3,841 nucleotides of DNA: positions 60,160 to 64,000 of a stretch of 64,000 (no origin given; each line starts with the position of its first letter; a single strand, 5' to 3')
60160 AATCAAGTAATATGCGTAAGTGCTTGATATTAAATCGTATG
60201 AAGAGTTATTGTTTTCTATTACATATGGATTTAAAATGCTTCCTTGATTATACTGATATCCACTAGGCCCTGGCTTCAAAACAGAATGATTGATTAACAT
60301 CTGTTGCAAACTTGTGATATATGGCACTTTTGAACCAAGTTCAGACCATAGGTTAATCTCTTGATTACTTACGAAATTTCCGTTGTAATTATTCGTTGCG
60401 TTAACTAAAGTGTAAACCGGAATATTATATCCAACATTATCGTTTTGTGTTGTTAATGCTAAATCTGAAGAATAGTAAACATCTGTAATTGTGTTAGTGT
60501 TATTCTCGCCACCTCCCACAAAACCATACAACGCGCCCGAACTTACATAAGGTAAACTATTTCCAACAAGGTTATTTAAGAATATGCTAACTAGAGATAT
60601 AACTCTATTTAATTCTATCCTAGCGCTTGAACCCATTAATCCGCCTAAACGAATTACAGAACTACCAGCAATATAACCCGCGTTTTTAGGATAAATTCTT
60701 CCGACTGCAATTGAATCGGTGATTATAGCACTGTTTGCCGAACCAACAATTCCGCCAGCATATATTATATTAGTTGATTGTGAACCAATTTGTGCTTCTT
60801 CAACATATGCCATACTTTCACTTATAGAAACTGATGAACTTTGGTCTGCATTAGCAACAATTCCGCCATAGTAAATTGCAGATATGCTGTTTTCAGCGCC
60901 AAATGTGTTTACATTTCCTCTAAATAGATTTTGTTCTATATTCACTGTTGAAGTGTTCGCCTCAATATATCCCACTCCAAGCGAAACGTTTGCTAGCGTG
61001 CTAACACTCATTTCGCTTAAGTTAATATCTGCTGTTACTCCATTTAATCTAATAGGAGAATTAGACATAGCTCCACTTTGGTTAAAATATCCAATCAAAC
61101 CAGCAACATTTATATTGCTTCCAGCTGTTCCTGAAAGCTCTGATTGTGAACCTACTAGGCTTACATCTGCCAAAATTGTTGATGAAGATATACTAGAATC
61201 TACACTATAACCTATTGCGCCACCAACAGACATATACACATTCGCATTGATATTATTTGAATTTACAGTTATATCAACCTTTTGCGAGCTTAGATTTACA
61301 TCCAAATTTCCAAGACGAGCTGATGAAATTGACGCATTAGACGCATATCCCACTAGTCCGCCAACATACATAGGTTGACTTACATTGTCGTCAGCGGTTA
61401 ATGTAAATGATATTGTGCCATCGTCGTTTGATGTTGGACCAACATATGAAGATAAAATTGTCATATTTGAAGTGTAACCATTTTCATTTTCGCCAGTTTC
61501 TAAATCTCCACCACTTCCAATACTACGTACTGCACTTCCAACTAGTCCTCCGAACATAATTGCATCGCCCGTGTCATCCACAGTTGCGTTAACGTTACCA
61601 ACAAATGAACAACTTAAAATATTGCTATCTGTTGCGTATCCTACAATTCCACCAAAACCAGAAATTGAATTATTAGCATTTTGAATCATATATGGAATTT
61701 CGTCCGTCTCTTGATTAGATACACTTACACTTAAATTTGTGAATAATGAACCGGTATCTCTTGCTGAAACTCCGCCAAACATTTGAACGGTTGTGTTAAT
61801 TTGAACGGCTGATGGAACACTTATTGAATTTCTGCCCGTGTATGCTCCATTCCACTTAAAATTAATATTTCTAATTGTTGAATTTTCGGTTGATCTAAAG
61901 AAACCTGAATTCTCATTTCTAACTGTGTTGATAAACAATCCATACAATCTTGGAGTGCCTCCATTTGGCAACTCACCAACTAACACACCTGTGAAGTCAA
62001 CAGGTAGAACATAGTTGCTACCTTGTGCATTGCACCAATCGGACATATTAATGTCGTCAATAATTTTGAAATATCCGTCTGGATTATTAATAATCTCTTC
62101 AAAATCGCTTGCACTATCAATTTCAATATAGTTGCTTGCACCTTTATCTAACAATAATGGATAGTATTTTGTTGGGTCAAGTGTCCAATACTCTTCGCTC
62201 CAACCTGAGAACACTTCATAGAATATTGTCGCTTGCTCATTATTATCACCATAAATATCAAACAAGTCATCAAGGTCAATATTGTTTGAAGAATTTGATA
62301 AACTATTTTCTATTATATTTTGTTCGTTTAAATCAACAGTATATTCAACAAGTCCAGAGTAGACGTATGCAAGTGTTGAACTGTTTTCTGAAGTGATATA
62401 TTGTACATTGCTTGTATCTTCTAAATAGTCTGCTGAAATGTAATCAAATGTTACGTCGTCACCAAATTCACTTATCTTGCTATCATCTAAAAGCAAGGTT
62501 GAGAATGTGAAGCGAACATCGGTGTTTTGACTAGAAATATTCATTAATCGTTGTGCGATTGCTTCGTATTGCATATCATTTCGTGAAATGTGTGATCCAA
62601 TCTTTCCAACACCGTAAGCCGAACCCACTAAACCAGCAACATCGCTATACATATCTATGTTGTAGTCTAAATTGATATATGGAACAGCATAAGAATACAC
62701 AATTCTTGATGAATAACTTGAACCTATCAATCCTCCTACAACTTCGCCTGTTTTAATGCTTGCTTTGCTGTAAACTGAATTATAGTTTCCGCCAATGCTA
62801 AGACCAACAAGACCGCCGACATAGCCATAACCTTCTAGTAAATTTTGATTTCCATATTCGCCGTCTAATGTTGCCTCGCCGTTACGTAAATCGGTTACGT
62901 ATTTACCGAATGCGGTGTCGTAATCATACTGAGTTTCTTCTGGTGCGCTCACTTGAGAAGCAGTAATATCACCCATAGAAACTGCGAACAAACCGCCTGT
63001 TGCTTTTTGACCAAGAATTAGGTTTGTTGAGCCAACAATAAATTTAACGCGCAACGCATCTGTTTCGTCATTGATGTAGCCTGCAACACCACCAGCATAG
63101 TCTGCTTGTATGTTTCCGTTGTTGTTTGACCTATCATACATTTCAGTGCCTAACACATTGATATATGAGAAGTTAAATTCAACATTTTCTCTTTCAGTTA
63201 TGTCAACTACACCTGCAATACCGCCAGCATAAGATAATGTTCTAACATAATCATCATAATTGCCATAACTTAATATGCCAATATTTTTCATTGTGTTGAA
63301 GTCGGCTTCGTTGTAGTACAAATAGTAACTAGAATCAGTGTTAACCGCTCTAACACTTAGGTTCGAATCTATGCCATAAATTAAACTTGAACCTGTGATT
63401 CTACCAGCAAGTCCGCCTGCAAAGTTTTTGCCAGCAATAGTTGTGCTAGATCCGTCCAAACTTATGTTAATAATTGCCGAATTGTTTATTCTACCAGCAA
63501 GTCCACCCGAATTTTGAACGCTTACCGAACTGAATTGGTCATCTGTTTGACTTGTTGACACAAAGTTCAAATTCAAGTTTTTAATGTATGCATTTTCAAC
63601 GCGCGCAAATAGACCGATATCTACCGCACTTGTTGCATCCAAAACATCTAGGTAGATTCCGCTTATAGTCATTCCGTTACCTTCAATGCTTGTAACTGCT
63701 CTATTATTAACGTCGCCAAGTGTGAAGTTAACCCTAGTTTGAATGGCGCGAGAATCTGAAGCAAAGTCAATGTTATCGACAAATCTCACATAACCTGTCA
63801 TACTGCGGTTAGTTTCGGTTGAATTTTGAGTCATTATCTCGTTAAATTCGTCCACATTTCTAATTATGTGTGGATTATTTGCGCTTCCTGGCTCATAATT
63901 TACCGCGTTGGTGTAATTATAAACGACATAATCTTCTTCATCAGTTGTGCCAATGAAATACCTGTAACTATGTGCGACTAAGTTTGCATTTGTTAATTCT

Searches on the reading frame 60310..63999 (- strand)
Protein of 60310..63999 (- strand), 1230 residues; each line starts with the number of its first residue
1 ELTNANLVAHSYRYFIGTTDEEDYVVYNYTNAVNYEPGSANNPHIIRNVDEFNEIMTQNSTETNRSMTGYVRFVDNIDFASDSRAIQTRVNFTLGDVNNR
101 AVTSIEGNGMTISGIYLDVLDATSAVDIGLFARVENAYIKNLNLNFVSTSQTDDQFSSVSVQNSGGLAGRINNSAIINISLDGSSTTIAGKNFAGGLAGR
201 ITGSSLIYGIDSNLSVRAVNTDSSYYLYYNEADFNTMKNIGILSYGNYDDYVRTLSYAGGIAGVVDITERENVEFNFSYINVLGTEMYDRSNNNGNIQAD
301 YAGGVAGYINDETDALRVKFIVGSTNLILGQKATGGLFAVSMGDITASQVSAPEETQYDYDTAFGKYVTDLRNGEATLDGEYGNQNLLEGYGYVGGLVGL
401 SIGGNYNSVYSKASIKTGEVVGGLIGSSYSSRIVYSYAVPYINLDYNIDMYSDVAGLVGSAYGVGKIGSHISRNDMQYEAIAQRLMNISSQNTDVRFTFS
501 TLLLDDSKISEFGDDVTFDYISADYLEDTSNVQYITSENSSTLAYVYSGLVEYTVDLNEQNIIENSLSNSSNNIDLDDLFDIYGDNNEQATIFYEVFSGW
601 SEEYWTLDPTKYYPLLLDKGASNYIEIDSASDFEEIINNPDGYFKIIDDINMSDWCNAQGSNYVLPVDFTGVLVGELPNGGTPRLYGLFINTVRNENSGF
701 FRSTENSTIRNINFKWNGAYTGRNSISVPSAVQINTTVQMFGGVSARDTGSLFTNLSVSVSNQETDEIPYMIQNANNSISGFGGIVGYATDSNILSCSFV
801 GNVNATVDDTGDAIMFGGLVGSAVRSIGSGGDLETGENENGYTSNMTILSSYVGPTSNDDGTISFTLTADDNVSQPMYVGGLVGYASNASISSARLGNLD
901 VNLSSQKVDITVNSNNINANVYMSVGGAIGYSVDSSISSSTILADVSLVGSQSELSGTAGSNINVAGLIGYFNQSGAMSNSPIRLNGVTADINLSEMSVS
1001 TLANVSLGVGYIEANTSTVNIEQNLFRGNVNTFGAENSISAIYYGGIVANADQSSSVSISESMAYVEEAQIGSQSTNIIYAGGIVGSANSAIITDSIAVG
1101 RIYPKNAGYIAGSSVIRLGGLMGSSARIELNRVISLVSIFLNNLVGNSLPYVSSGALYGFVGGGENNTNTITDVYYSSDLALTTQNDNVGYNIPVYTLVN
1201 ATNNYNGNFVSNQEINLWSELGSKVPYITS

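Call 39: search_protein_families(library=pfam, proteins=[window:61000-63999:-], max_evalue=1)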
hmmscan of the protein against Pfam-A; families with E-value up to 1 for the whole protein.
window:61000-63999:- (1000 aa): 2 families
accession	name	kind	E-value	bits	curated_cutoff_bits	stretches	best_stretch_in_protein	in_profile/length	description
PF05342.19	Peptidase_M26_N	-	4.5e-06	26.5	27.7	2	129-183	204-250/250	M26 IgA1-specific Metallo-endopeptidase N-terminal region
PF07581.17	Glug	-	3.4e-05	24.4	20.5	2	877-898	3-25/28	The GLUG motif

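Call 81: search_protein_families(library=ncbifam, proteins=[window:60310-63999:-], max_evalue=0.1)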
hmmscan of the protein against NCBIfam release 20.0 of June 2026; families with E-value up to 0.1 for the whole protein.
window:60310-63999:- (1230 aa): 0 families

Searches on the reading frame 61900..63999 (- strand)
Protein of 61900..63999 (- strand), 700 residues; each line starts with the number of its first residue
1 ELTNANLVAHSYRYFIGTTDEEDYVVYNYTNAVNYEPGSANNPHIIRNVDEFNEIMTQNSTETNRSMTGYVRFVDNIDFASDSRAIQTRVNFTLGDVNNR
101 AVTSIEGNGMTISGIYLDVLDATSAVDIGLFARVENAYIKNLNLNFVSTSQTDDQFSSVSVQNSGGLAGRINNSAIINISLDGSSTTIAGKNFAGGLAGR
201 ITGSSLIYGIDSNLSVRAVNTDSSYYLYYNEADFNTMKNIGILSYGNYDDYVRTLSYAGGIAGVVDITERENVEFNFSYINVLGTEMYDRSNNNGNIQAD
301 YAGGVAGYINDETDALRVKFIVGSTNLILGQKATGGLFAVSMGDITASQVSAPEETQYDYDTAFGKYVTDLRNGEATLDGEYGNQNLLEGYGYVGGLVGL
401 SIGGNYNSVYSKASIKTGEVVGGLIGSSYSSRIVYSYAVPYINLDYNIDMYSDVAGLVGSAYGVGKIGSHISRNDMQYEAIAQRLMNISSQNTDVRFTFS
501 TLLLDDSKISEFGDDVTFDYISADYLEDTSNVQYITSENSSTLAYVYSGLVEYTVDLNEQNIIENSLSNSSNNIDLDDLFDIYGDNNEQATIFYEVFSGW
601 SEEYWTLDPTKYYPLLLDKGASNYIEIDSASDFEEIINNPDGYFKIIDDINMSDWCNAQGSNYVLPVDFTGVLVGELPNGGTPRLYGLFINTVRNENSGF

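Call 27: find_homologous_proteins(query=window:61900-63999:-, max_evalue=0.00001)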
Query window:61900-63999:- (700 aa): 3 proteins with E <= 0.00001 among 8000 candidates.
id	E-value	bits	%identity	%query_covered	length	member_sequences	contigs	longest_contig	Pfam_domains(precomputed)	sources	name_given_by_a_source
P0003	1.2e-91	327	48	52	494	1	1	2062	-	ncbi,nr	ncbi:MAG: hypothetical protein IKY10_02500, partial [Clostridia bacterium]|nr:hypothetical protein [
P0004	3.2e-62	229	31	99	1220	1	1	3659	-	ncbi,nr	ncbi:MAG: hypothetical protein IJX26_00485, partial [Clostridia bacterium]|nr:hypothetical protein [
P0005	3.7e-47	180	45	41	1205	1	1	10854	-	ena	-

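Call 29: find_encoding_contigs(protein=P0005, flank=10000)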
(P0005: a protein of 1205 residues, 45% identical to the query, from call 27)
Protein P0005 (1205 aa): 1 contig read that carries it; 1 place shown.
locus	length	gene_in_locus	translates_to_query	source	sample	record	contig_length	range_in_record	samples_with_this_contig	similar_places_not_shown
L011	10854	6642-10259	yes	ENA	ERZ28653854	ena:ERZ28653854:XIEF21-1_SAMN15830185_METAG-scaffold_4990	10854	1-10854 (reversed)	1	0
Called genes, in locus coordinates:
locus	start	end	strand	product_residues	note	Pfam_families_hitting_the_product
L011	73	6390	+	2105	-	-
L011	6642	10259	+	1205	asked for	-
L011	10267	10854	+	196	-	?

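Call 76: find_related_loci(query=L011:73-1572:+, collection=metagenome_contigs, flank=3000)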
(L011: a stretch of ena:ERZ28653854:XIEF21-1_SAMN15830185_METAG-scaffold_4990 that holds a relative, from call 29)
Query L011:73-1572:+ (500 aa) in metagenome_contigs; peptide patterns used: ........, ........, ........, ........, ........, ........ (x = any residue, [..] = any of these).
288 stretches matched a pattern, but none encodes a relative of the query by tblastn (E <= 1e-3).
